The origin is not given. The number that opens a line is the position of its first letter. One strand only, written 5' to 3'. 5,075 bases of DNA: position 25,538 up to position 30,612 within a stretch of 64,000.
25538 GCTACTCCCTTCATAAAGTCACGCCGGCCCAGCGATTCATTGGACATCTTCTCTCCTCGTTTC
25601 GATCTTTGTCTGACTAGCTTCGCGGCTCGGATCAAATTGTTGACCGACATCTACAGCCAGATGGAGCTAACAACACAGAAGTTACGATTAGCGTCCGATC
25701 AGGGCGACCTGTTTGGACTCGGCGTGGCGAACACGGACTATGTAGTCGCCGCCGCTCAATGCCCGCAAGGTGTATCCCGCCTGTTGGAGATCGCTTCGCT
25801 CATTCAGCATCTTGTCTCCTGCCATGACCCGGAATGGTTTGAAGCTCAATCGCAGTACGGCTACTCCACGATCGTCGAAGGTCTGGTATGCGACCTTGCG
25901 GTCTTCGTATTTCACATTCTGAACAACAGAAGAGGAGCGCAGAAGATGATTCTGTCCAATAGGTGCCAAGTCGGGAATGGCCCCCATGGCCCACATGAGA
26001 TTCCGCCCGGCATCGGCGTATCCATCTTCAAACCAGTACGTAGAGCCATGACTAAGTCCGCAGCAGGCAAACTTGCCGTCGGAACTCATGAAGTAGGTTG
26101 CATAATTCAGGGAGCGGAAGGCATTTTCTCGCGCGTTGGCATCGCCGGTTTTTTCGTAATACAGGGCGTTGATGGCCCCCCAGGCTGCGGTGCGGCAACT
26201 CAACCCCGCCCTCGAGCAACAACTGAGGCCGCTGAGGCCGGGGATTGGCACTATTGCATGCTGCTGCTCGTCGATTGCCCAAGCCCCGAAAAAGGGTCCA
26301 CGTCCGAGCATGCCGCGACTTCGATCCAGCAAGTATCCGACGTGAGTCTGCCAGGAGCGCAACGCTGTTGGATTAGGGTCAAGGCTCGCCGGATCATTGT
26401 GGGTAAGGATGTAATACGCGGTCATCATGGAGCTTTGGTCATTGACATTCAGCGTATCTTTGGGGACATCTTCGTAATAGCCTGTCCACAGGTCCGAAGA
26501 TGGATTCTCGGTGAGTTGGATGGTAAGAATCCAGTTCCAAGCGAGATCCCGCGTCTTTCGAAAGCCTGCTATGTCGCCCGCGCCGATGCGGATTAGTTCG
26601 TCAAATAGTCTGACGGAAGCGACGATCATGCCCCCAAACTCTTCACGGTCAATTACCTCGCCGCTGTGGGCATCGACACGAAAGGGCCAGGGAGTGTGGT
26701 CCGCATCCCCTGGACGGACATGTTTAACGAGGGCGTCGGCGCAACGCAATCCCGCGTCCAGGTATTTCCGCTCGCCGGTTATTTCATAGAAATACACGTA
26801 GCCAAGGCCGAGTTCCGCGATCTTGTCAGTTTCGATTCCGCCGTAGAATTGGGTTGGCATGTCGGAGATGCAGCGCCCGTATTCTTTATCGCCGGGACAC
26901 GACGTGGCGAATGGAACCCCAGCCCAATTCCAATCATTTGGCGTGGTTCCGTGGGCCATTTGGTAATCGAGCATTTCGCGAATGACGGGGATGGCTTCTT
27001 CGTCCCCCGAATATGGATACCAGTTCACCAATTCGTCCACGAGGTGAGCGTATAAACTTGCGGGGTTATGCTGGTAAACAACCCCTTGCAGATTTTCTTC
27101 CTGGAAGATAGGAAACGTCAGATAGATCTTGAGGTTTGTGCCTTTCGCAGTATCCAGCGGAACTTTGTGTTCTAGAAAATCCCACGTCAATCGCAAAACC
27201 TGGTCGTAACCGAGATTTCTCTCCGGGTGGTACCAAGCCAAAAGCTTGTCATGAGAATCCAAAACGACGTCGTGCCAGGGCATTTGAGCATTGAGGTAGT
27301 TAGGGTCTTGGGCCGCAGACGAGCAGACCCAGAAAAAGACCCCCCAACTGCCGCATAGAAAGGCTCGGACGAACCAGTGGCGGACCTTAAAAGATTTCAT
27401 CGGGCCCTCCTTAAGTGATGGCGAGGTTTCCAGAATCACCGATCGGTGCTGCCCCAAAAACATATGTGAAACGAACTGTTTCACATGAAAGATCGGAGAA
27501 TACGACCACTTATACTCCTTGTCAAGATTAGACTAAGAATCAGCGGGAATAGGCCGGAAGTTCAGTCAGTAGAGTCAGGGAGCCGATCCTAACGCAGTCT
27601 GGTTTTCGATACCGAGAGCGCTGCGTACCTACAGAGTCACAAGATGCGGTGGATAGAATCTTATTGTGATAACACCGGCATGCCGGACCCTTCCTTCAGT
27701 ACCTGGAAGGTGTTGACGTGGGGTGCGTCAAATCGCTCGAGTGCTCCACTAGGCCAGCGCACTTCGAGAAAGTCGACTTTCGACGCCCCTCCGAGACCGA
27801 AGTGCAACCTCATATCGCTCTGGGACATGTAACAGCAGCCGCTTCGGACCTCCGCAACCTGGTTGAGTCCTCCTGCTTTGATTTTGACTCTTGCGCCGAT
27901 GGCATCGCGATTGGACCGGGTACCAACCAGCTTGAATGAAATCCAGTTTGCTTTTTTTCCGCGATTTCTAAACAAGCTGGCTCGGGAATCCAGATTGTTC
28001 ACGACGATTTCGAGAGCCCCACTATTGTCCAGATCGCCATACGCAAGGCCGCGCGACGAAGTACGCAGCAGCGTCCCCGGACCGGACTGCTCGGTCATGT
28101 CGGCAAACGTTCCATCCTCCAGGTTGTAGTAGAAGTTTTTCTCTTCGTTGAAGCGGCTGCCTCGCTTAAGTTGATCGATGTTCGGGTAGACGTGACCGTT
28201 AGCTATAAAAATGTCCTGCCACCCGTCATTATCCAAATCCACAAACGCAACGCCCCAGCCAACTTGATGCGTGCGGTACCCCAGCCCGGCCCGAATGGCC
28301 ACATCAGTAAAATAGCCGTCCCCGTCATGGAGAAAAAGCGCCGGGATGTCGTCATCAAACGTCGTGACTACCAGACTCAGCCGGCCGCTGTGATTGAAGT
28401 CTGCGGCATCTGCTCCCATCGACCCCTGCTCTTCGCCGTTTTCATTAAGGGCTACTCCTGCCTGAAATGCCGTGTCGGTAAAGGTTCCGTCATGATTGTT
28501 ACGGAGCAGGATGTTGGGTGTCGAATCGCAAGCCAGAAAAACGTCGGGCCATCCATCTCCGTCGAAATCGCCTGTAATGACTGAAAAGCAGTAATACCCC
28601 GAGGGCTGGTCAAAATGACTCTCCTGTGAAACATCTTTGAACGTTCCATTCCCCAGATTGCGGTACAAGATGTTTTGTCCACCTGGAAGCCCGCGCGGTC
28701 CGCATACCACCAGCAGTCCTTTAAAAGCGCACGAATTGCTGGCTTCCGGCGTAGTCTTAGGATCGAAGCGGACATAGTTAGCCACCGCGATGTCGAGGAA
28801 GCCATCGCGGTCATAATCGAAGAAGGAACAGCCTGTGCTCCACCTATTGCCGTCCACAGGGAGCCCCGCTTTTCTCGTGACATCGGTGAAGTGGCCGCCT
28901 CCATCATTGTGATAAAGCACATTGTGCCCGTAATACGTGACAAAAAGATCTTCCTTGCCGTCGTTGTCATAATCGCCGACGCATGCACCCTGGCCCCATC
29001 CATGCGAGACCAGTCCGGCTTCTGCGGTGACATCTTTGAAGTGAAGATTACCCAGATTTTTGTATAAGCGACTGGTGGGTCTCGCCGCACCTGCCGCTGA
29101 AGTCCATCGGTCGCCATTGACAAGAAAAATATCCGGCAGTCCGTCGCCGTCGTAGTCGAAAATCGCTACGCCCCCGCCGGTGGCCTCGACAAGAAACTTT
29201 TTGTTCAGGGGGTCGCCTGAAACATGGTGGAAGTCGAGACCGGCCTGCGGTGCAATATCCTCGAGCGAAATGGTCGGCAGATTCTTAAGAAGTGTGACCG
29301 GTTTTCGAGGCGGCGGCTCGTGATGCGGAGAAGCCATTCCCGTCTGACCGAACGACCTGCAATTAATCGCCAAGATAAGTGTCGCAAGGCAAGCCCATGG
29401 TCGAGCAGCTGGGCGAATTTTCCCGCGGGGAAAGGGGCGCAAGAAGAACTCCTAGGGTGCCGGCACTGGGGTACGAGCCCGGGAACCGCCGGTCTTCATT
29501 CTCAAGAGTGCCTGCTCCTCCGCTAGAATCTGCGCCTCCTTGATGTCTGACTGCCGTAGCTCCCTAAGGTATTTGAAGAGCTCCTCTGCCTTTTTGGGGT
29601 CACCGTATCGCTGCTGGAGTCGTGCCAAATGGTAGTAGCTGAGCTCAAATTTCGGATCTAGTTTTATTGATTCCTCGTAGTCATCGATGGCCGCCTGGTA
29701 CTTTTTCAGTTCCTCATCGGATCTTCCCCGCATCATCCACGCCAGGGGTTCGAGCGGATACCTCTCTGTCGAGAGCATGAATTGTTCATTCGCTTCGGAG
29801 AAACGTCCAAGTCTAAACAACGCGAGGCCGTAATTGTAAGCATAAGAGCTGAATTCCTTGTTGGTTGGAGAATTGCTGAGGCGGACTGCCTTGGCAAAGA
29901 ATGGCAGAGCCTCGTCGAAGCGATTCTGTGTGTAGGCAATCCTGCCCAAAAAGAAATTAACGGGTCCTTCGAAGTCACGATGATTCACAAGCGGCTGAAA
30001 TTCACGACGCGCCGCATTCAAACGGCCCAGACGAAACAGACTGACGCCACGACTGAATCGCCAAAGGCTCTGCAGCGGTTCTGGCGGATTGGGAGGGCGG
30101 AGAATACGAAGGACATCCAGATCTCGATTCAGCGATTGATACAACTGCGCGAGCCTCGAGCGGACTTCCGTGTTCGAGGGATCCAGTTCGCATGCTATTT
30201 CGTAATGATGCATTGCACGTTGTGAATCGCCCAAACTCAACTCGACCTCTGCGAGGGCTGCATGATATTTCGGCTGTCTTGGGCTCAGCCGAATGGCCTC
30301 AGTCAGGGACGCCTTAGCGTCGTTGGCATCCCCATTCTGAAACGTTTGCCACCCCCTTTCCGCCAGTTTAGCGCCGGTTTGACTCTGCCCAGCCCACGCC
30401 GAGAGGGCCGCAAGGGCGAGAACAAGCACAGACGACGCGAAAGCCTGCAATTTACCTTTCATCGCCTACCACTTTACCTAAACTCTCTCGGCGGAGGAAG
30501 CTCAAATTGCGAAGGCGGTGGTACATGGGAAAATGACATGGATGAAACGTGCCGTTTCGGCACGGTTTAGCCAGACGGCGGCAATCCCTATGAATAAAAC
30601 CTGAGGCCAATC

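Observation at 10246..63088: Recurrent GAAAC/GTTTC half-site element in at least seven intergenic regions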

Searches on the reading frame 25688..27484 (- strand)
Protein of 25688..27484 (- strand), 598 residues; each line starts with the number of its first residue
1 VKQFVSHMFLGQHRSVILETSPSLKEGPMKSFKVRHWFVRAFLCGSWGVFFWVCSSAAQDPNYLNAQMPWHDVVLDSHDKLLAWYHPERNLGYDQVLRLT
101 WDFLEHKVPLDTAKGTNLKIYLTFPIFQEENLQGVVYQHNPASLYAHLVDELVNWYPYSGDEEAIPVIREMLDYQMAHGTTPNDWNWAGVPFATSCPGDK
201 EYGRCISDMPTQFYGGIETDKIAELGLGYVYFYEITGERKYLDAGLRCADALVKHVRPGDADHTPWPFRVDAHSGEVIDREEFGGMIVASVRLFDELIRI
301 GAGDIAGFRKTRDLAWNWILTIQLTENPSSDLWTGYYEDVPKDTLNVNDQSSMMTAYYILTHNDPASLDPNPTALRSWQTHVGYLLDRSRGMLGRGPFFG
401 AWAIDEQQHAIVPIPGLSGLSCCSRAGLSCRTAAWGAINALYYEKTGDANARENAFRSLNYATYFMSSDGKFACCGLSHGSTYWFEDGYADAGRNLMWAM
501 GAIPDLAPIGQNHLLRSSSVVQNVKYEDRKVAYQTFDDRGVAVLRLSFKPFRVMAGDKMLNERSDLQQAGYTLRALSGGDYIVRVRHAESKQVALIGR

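Call 8: search_protein_families(library=pfam, proteins=[window:25688-27484:-])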
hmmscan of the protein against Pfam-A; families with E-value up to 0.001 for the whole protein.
window:25688-27484:- (598 aa): 0 families

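Call 73: search_protein_families(library=ncbifam, max_evalue=1e-10, proteins=[window:25688-27400:-])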
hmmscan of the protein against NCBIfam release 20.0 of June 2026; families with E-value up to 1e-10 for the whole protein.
window:25688-27400:- (570 aa): 0 families

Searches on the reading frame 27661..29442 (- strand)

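Call 8: search_protein_families(library=pfam, proteins=[window:27661-29442:-])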
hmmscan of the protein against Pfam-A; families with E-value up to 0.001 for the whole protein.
window:27661-29442:- (593 aa): 3 families
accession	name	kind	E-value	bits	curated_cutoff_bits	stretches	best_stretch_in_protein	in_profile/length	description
PF13517.12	FG-GAP_3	-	7.1e-51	171.1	26.9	6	157-220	1-61/61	FG-GAP-like repeat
PF07593.17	UnbV_ASPIC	-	1.7e-19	69.9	23.4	1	514-578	1-65/68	ASPIC and UnbV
PF01839.29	FG-GAP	-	6e-16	58.4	22.1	1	150-178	2-27/37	FG-GAP repeat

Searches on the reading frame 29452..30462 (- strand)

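Call 8: search_protein_families(library=pfam, proteins=[window:29452-30462:-])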
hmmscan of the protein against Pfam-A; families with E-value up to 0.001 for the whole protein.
window:29452-30462:- (336 aa): 22 families
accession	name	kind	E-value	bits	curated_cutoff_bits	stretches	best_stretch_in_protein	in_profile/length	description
PF07719.23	TPR_2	-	1.4e-30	103.3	27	1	240-271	2-33/34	Tetratricopeptide repeat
PF13181.12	TPR_8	-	5.3e-24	82.7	25.7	1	241-271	3-33/34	Tetratricopeptide repeat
PF00515.34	TPR_1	-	2.9e-22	77.9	27.8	1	241-272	3-34/34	Tetratricopeptide repeat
PF13432.12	TPR_16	-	8.1e-22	77.8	32.7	3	138-196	3-61/65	Tetratricopeptide repeat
PF13428.12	TPR_14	-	1.4e-19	69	23.5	1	66-107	3-44/44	Tetratricopeptide repeat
PF14559.12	TPR_19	-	3e-19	69.5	25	1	253-311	5-62/68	Tetratricopeptide repeat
PF13414.12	TPR_11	-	2.1e-17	63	26.8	2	251-285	6-40/42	TPR repeat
PF13431.12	TPR_17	-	2.3e-15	55.9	24.4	1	262-294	2-34/34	Tetratricopeptide repeat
PF23914.1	TPR_CcmH_CycH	-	1.4e-14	54.7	42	1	238-314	49-128/158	Cytochrome c-type biogenesis protein H TPR domain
PF13424.12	TPR_12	-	1.9e-12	47.6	30.1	1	172-235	9-75/77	Tetratricopeptide repeat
PF12895.13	ANAPC3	-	2.1e-09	38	27.2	1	179-263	2-80/82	Anaphase-promoting complex, cyclosome, subunit 3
PF13174.12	TPR_6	-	4.6e-08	33.6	26.3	0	241-271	2-32/33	Tetratricopeptide repeat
PF07721.20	TPR_4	-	5.2e-08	33.2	27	0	208-224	4-20/26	Tetratricopeptide repeat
PF24575.1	TPR_Slam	-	3.4e-07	31.1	35.2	0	69-108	52-91/104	Surface lipoprotein assembly modifier, N-terminal TPR repeats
PF13371.12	TPR_9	-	4.1e-07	30.4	35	0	236-270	26-60/73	Tetratricopeptide repeat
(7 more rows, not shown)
